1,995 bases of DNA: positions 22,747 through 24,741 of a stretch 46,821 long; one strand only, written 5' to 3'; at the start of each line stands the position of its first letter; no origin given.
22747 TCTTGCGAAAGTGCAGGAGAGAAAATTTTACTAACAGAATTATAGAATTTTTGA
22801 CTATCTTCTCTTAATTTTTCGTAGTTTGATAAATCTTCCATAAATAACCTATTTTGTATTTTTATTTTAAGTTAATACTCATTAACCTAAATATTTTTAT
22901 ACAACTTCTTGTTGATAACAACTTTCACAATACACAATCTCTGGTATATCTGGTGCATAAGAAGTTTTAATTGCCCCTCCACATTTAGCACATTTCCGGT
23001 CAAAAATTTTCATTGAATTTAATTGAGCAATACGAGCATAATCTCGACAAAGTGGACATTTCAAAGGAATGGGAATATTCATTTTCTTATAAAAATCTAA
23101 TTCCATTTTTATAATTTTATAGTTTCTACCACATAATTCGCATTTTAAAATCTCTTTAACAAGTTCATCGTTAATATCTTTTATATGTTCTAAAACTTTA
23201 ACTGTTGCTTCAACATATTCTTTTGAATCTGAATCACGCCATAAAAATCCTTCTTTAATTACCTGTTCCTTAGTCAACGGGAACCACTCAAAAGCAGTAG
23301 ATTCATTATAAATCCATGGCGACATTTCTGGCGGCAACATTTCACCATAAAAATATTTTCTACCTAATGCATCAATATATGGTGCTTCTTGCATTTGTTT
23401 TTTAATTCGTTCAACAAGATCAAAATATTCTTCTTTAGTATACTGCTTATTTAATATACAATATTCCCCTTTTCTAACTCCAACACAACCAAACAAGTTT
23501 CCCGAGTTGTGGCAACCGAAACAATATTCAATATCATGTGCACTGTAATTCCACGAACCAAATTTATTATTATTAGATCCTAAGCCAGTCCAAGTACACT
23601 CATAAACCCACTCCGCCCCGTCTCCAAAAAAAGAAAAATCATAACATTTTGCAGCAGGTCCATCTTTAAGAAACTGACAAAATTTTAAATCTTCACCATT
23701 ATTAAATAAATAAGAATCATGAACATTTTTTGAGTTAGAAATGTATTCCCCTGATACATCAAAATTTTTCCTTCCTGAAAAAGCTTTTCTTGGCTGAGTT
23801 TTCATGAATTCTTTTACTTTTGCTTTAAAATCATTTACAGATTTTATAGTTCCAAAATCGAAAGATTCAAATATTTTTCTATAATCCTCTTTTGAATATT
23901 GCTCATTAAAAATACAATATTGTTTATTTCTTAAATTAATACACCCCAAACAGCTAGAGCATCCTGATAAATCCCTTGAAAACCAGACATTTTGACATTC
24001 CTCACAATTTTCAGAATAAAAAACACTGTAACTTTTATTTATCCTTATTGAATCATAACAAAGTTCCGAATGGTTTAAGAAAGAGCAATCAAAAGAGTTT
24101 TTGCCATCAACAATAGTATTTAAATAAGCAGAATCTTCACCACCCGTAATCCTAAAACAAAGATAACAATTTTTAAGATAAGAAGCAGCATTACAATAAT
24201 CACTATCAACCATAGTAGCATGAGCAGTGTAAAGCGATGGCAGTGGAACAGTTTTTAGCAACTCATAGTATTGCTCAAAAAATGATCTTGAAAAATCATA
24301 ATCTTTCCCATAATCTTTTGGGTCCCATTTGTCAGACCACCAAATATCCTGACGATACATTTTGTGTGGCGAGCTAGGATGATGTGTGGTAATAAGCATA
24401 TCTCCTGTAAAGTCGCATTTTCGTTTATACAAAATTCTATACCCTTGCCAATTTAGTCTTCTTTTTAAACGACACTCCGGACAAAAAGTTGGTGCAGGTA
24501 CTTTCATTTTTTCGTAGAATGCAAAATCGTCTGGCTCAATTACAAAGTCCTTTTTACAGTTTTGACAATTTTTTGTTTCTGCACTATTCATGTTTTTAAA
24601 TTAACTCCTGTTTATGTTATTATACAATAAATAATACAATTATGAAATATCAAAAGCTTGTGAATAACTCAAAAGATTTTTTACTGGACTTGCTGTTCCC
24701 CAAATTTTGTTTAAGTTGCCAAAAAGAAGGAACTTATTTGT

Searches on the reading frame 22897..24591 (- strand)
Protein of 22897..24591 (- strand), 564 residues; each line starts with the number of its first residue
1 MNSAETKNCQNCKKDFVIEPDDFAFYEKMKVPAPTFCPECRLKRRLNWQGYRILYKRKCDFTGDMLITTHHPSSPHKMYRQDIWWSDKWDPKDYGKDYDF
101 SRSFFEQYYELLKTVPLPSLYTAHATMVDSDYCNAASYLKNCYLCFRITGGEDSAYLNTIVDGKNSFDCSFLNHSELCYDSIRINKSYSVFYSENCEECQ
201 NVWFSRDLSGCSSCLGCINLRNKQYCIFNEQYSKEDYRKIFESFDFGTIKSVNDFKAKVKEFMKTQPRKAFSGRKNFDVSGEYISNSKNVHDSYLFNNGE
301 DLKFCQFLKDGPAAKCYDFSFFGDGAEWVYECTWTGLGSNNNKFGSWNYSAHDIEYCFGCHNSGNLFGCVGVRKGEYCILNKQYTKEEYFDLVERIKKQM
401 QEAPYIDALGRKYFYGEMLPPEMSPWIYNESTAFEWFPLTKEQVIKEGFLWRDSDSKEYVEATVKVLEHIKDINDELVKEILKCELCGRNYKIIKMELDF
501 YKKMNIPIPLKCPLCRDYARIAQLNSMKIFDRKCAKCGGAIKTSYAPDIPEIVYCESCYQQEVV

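Call 16: search_protein_families(library=pfam, proteins=[window:22897-24591:-], max_evalue=0.001)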
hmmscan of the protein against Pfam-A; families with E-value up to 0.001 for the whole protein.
window:22897-24591:- (564 aa): 1 family
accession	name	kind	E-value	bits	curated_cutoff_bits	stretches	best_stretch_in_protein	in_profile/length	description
PF23477.1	zf_Tbcl_2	-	0.00027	21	27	1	530-562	4-36/37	Probable treble clef zinc finger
